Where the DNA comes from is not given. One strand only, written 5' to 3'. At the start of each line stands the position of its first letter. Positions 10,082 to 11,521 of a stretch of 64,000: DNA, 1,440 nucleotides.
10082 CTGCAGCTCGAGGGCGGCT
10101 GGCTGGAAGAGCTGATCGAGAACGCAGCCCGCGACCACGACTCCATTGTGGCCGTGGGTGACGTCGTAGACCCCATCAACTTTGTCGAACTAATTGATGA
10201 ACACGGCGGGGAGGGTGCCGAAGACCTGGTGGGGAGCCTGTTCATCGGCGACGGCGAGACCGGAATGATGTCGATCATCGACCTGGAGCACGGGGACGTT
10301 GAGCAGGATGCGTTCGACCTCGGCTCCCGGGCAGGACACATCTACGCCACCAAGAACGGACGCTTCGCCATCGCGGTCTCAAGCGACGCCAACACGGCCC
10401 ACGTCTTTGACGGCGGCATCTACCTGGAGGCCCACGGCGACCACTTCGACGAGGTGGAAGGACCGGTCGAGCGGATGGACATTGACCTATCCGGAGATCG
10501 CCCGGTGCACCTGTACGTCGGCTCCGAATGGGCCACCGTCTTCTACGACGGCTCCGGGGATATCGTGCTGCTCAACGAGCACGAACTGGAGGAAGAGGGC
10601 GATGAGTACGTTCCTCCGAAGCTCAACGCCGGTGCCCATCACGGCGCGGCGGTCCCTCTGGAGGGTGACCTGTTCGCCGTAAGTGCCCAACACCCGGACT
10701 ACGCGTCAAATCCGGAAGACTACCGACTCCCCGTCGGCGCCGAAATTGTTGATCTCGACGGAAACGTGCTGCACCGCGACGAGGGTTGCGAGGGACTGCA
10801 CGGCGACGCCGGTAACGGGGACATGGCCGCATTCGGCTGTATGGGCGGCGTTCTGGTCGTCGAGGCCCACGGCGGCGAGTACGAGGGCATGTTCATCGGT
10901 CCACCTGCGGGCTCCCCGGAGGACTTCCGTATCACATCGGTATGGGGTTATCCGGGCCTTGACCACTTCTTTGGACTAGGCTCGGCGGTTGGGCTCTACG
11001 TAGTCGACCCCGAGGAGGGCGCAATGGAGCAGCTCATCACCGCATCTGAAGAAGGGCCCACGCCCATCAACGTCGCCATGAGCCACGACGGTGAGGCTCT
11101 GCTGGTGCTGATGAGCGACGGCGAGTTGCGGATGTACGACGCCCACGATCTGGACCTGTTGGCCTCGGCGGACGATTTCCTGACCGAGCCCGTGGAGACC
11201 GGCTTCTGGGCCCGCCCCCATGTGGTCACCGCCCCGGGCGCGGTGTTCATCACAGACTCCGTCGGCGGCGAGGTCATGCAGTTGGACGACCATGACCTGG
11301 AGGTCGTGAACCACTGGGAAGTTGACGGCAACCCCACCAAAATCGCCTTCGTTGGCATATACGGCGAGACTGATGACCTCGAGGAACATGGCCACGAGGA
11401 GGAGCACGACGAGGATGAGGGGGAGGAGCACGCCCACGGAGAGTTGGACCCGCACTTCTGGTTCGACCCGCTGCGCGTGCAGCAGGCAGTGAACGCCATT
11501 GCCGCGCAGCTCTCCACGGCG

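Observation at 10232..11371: Zinc-type binding protein with a ~380-aa propeller-like module inserted at the His-rich loop position (possible tethered AztD-type metallochaperone)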

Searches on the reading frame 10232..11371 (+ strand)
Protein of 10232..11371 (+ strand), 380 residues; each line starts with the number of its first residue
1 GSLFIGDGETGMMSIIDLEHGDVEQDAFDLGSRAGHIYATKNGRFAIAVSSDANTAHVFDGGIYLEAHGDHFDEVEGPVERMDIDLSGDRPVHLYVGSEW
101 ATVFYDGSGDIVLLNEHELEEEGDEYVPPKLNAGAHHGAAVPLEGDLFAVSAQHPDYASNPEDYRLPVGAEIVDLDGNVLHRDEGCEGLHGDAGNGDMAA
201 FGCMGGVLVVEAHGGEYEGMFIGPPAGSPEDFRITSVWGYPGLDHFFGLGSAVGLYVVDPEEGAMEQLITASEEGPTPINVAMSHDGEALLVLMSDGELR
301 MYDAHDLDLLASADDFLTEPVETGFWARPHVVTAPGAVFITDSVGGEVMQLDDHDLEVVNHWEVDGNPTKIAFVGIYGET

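Call 4: search_protein_families(library=ncbifam, proteins=[window:10232-11371:+], max_evalue=0.01)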
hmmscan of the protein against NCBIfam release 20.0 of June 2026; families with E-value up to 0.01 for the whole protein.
window:10232-11371:+ (380 aa): 1 family
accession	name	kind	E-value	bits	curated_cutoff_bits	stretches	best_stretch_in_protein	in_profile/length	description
NF038015.2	AztD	exception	4.3e-34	117.8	400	1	7-374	3-354/356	zinc metallochaperone AztD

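Call 6: search_solved_structures(query=window:10232-11371:+, max_evalue=0.01, show_alignments=2)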
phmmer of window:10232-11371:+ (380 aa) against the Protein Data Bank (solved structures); distinct sequences matched with E-value up to 0.01: 3.
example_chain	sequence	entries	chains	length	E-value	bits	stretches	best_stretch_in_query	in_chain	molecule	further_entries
6ck1_B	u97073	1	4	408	2e-32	115.9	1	3-378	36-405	A1B2F4 protein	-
6cmk_B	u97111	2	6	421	5.6e-30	107.8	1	3-378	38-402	AztD protein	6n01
3vgz_A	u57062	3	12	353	0.0079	18.4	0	245-355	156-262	Uncharacterized protein YncE | PQQ-dependent catabolism-associated beta-propeller protein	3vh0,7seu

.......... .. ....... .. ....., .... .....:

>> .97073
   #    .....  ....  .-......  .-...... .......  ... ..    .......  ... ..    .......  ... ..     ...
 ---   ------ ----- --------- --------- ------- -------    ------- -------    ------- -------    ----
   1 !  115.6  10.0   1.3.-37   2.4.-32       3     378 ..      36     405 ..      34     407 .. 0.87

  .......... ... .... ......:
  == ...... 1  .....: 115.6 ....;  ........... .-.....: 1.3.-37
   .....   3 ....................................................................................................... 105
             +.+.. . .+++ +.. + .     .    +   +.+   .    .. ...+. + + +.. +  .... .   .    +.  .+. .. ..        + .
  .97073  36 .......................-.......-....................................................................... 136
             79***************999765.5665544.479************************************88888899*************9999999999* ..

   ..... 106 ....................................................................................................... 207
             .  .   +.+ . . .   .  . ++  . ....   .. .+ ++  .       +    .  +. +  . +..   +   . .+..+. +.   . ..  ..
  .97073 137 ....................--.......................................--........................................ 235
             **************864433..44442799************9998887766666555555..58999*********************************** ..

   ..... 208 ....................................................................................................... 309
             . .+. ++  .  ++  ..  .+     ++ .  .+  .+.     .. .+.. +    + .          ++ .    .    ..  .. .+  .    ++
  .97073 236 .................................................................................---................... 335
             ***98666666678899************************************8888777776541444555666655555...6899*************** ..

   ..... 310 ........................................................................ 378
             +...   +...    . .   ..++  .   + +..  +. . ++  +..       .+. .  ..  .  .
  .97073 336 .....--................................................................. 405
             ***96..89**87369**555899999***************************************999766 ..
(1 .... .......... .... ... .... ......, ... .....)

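Call 19: search_protein_representatives(protein=window:10232-11371:+)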
Query: 380 residues. Proteins with E-value up to 0.001 (for the whole library): 600; up to 1e-10: 392; up to 1e-30: 50. The best 150 are listed.
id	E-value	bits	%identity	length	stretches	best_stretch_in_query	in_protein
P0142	2.7e-179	612.7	69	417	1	1-380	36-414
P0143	9.3e-159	545.1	66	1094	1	1-379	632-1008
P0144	1.1e-140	485.6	57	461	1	1-376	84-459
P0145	8.2e-138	476.1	63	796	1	1-377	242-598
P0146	5.7e-130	450.3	72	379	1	1-269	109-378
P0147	9.5e-123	426.5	36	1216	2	1-378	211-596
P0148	6.9e-101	354.5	68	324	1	152-380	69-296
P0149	4.1e-94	332.3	75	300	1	1-195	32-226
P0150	1.6e-88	313.8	81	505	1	1-172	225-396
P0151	3.1e-70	253.6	38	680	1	1-377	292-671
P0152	6.6e-69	249.2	45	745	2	151-375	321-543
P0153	4.2e-65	236.7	69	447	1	1-168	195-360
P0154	2.3e-64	234.3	40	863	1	1-377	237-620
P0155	2.9e-64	233.9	38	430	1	32-376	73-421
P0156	2.3e-63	231.0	69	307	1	1-150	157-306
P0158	1.3e-57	212.0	36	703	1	3-376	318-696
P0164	1.7e-50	188.6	36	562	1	1-376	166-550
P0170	2.2e-45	171.7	29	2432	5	1-377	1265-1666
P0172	2.5e-42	161.7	30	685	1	3-379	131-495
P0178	8.6e-34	133.6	32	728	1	3-375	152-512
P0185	9.0e-32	126.9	31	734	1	4-376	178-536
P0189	3.7e-31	124.9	30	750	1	3-379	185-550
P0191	7.8e-31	123.9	31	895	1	3-379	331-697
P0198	1.3e-29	119.9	29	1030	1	3-376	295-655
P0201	3.1e-29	118.6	32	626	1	3-378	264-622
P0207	1.0e-28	116.9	32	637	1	3-375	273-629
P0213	3.1e-28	115.3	31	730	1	3-376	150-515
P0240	4.3e-25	105.0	32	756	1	3-375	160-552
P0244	4.7e-25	104.8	29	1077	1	3-378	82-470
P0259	1.0e-23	100.4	31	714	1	26-374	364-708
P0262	7.8e-23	97.5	31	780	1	1-371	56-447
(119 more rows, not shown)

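Call 20: search_protein_families(library=pfam, proteins=[P0143, P0147, P0151, P0154, P0158, P0170, P0172, P0178, P0185, P0189], max_evalue=0.001)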
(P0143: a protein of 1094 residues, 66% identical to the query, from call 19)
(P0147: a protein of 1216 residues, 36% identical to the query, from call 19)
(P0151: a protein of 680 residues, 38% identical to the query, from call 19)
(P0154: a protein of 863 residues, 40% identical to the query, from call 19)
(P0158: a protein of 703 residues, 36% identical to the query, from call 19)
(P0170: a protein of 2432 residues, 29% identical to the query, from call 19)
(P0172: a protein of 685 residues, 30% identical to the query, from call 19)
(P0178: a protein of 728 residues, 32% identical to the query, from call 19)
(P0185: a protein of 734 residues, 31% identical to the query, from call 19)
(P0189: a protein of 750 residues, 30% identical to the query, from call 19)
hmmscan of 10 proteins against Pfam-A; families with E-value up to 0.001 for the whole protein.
P0143 (1094 aa): 0 families

P0147 (1216 aa): 8 families
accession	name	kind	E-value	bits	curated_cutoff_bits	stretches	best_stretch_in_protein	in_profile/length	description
PF01297.22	ZnuA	-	1.8e-77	260.8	29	2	1022-1213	81-263/263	Zinc-uptake complex component A periplasmic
PF08450.18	SGL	-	4e-09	36.9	26.3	0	413-530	52-164/246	SMP-30/Gluconolactonase/LRE-like region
PF13360.13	PQQ_2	-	1e-05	25.8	27.6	0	506-639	115-226/233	Outer membrane protein assembly factor BamB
PF12894.13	ANAPC4_WD40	-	3.8e-05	24.3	22.9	0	485-539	26-80/91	Anaphase-promoting complex subunit 4 WD40 domain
PF13570.13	Beta-prop_ACSF4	-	0.00012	22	133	0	502-543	52-95/329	Beta-alanine-activating enzyme, beta-propeller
PF25174.1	Beta-prop_THOC3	-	0.00018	21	305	0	497-607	88-192/272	THOC3 beta-propeller domain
PF24796.1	WDR55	-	0.00076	19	200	0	496-536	52-92/296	WDR55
PF02239.22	Cytochrom_D1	-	0.001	18.2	25.5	0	478-534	17-72/368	Cytochrome D1 heme domain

P0151 (680 aa): 0 families

P0154 (863 aa): 1 family
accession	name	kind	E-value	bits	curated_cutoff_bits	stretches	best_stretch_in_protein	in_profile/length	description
PF01297.22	ZnuA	-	5.9e-72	242.7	29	2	660-858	97-261/263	Zinc-uptake complex component A periplasmic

P0158 (703 aa): 0 families

P0170 (2432 aa): 1 family
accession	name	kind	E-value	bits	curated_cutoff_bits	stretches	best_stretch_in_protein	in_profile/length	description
PF02535.28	Zip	-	5.1e-52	177.5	35.1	1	2114-2422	6-323/323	ZIP Zinc transporter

P0172 (685 aa): 1 family
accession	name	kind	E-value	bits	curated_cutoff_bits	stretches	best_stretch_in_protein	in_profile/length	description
PF01297.22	ZnuA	-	1.5e-80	270.9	29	2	486-683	75-263/263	Zinc-uptake complex component A periplasmic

P0178 (728 aa): 1 family
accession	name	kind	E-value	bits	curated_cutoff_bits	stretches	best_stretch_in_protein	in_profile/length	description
PF01297.22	ZnuA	-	9.3e-88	294.5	29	2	529-726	75-263/263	Zinc-uptake complex component A periplasmic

P0185 (734 aa): 2 families
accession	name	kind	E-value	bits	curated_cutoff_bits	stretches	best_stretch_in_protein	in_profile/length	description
PF01297.22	ZnuA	-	8.4e-82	275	29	2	547-732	85-263/263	Zinc-uptake complex component A periplasmic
PF10986.14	ZrgA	-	0.00045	20.7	27.4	0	146-174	77-107/161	ZrgA family zinc uptake protein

P0189 (750 aa): 2 families
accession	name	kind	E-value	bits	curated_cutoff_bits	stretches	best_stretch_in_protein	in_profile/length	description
PF01297.22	ZnuA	-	1.7e-81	274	29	2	561-747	87-263/263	Zinc-uptake complex component A periplasmic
PF13360.13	PQQ_2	-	0.00037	20.6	27.6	0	458-513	32-80/233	Outer membrane protein assembly factor BamB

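Call 21: search_protein_families(library=pfam, proteins=[P0191, P0198, P0213, P0240, P0244, P0259, P0262, P0201, P0207, P0164], max_evalue=0.001)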
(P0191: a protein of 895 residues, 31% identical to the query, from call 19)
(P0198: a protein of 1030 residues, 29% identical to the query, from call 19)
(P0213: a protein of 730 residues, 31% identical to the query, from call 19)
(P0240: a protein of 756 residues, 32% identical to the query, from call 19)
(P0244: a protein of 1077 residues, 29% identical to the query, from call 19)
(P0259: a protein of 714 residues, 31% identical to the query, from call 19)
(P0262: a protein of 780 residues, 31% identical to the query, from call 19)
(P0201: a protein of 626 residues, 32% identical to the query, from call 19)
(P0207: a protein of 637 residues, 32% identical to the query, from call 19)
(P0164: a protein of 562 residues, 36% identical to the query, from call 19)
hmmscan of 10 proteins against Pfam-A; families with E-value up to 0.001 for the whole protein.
P0191 (895 aa): 2 families
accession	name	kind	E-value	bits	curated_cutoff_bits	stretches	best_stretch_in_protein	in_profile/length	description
PF01297.22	ZnuA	-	4.2e-85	285.8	29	2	705-893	86-263/263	Zinc-uptake complex component A periplasmic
PF09223.17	ZinT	-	1.8e-10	41.4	27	1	128-281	18-175/181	ZinT (YodA) periplasmic lipocalin-like zinc-recruitment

P0198 (1030 aa): 3 families
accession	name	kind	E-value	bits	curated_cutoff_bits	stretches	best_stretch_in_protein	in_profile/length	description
PF13517.12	FG-GAP_3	-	3.6e-53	178.5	26.9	5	56-118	1-61/61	FG-GAP-like repeat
PF01839.29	FG-GAP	-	2.7e-19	69.1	22.1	0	764-788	4-31/37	FG-GAP repeat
PF07593.17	UnbV_ASPIC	-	1.8e-11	44.1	23.4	1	945-1010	1-66/68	ASPIC and UnbV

P0213 (730 aa): 1 family
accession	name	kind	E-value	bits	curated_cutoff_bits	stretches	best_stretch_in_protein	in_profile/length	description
PF01297.22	ZnuA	-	7.9e-87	291.5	29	2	533-727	79-263/263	Zinc-uptake complex component A periplasmic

P0240 (756 aa): 1 family
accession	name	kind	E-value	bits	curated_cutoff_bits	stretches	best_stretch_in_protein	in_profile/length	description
PF01297.22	ZnuA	-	3.9e-81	272.8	29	2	559-751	75-263/263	Zinc-uptake complex component A periplasmic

P0244 (1077 aa): 1 family
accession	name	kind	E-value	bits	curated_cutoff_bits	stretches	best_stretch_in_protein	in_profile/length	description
PF09223.17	ZinT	-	2.1e-11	44.4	27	1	490-641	19-169/181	ZinT (YodA) periplasmic lipocalin-like zinc-recruitment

P0259 (714 aa): 1 family
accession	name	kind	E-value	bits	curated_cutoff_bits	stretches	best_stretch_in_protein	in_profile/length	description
PF23106.1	EGF_Teneurin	-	0.00066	20.1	24.3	0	157-176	4-23/30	Teneurin-like EGF domain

P0262 (780 aa): 2 families
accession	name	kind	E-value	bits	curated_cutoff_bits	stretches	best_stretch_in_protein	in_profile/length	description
PF13860.13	FlgD_ig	-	5.2e-08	33.2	27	1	705-765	17-73/79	FlgD Ig-like domain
PF18962.6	Por_Secre_tail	-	5.9e-05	23.7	27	0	692-778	2-75/75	Secretion system C-terminal sorting domain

P0201 (626 aa): 1 family
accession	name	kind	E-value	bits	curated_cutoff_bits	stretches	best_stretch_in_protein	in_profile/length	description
PF09223.17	ZinT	-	8.2e-19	68.6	27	1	52-212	12-175/181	ZinT (YodA) periplasmic lipocalin-like zinc-recruitment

P0207 (637 aa): 1 family
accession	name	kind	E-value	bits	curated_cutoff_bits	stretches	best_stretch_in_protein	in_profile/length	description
PF09223.17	ZinT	-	2.1e-12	47.7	27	1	61-224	12-176/181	ZinT (YodA) periplasmic lipocalin-like zinc-recruitment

P0164 (562 aa): 0 families

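Call 40: list_cluster_members(proteins=[P0147, P0154, P0172, P0178, P0185, P0189, P0191, P0213, P0240, P0170])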
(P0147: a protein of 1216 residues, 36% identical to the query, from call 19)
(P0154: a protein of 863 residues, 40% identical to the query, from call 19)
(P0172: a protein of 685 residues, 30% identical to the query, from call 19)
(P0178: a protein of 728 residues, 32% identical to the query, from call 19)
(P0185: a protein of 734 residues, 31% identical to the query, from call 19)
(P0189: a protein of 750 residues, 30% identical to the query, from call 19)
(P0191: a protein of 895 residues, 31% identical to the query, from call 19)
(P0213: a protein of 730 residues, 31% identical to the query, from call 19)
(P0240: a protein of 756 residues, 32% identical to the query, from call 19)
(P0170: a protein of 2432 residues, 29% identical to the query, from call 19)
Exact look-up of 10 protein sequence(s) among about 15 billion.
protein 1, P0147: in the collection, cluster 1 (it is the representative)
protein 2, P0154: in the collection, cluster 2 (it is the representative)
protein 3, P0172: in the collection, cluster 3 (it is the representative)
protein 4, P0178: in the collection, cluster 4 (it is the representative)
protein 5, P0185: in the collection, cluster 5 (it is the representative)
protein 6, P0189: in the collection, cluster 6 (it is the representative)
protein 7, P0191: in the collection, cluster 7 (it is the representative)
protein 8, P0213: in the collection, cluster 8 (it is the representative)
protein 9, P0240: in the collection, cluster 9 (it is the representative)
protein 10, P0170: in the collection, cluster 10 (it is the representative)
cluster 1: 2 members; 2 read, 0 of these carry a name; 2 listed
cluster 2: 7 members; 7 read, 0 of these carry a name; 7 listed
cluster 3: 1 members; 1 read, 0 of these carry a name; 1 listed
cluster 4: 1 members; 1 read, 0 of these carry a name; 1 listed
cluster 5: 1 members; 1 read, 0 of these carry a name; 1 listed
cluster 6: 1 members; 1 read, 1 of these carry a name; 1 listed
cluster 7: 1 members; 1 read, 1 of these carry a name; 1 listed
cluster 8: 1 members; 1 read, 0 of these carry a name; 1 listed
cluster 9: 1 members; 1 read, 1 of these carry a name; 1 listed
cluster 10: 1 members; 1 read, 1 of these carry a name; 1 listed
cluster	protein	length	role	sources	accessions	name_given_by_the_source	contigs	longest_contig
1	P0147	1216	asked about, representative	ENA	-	-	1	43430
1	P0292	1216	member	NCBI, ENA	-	-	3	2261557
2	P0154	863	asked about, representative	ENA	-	-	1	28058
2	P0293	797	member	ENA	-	-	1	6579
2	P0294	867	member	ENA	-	-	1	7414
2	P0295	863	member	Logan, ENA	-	-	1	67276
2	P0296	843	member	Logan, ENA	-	-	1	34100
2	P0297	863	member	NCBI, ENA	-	-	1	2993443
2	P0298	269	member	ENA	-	-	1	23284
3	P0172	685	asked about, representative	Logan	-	-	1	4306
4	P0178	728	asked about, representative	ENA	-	-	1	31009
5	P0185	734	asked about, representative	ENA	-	-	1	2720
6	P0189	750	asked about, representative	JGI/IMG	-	ABC-type Zn uptake system ZnuABC Zn-binding protein ZnuA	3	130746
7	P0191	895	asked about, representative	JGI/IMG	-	ABC-type Zn uptake system ZnuABC Zn-binding protein ZnuA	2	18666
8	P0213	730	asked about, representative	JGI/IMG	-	-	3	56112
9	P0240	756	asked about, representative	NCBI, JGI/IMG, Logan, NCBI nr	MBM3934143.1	MAG: hypothetical protein FJ319_07560 [SAR202 cluster bacterium] | hypothetical protein [SAR202 cluster bacterium]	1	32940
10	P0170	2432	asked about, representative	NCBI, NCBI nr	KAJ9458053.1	Histidine-rich membrane protein KE4-like protein 1 [Diplonema papillatum]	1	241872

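Call 68: search_protein_families(library=ncbifam, proteins=[P0143, P0151, P0191, P0147], max_evalue=0.00001)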
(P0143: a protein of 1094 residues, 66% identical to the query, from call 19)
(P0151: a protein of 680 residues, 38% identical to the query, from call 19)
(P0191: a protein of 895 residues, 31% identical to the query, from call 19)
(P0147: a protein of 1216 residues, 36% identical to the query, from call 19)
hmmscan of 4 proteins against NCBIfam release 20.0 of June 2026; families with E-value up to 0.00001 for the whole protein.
P0143 (1094 aa): 5 families
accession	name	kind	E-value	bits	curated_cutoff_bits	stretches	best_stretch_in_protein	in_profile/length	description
NF038134.1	choice_anch_M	domain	7.2e-106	352.1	55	3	253-433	3-184/184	choice-of-anchor M domain-containing protein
TIGR03773.1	anch_rpt_wall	hypoth_equivalog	3.9e-77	260.3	190.3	4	437-617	258-436/516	TIGR03773 family transporter-associated surface protein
TIGR03772.1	anch_rpt_subst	equivalog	7.3e-65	219.5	350.45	3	341-506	121-305/486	anchored repeat ABC transporter, substrate-binding protein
NF038015.2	AztD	exception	2.2e-38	131.9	400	1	641-1004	6-355/356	zinc metallochaperone AztD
TIGR03769.1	P_ac_wall_RPT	domain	5e-26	91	30.9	2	207-249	1-41/41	TIGR03769 domain-containing protein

P0151 (680 aa): 5 families
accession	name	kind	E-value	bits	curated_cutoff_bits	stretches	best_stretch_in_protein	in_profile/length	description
NF038134.1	choice_anch_M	domain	2.9e-45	154.6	55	1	27-209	1-184/184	choice-of-anchor M domain-containing protein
NF038015.2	AztD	exception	5.5e-38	130.6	400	1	296-666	1-352/356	zinc metallochaperone AztD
TIGR03773.1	anch_rpt_wall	hypoth_equivalog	5.6e-30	104.7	190.3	1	55-218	15-176/516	TIGR03773 family transporter-associated surface protein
TIGR03772.1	anch_rpt_subst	equivalog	1e-24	87.1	350.45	2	97-196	99-204/486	anchored repeat ABC transporter, substrate-binding protein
TIGR03769.1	P_ac_wall_RPT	domain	3.2e-13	50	30.9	1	167-209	1-41/41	TIGR03769 domain-containing protein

P0191 (895 aa): 10 families
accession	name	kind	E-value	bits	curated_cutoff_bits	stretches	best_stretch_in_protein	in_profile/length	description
NF040870.1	AztC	equivalog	3.3e-84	282.6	350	2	708-894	90-277/277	zinc ABC transporter substrate-binding protein AztC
NF038015.2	AztD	exception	1.6e-75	254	400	1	334-692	2-354/356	zinc metallochaperone AztD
NF053842.1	MnTportMntCDein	equivalog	2.6e-74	250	400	2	710-893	98-281/281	manganese ABC transporter substrate-binding protein MntC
NF053703.1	Mn_SBP_EfaA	exception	9.2e-53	179.4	485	2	713-894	130-309/310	Mn/Fe ABC transporter substrate-binding lipoprotein EfaA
TIGR03772.1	anch_rpt_subst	equivalog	3.1e-50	171.2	350.45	2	715-893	310-484/486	anchored repeat ABC transporter, substrate-binding protein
NF040928.1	ABC_lipo_SloC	subfamily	1.5e-47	162.2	525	2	715-894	125-302/304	metal ABC transporter substrate-binding lipoprotein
NF047355.1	ABC_bind_Mn_Staph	exception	6.1e-41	140.6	500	2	714-893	130-307/309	manganese ABC transporter substrate-binding lipoprotein MntC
NF033605.1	Zn_bnd_ABC_AdcA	exception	2.9e-31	109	700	1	697-845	126-272/517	zinc ABC transporter substrate-binding lipoprotein AdcA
NF007091.2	PRK09545.1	equivalog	3.6e-21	75.7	268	1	697-889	125-311/318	zinc ABC transporter substrate-binding protein ZnuA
NF007639.2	PRK10306.1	equivalog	8.3e-08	31.9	300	1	122-281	46-208/214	metal-binding protein ZinT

P0147 (1216 aa): 9 families
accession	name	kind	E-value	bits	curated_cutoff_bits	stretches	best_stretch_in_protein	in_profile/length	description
NF040870.1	AztC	equivalog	5.4e-74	249.1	350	2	1021-1214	83-277/277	zinc ABC transporter substrate-binding protein AztC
NF038015.2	AztD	exception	3e-73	246.6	400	2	220-590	6-352/356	zinc metallochaperone AztD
NF053842.1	MnTportMntCDein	equivalog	3.7e-71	239.6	400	2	1026-1213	94-281/281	manganese ABC transporter substrate-binding protein MntC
TIGR03772.1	anch_rpt_subst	equivalog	4.1e-46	157.6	350.45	2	1035-1181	310-456/486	anchored repeat ABC transporter, substrate-binding protein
NF053703.1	Mn_SBP_EfaA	exception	1.8e-42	145.6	485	2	1036-1214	133-309/310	Mn/Fe ABC transporter substrate-binding lipoprotein EfaA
NF040928.1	ABC_lipo_SloC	subfamily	1.2e-37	129.7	525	2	1035-1216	125-304/304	metal ABC transporter substrate-binding lipoprotein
NF033605.1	Zn_bnd_ABC_AdcA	exception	5.2e-37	128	700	2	1009-1215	120-323/517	zinc ABC transporter substrate-binding lipoprotein AdcA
NF047355.1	ABC_bind_Mn_Staph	exception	3.4e-32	111.9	500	2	1031-1213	127-307/309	manganese ABC transporter substrate-binding lipoprotein MntC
NF007091.2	PRK09545.1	equivalog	1.1e-29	103.7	268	1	1006-1180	115-284/318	zinc ABC transporter substrate-binding protein ZnuA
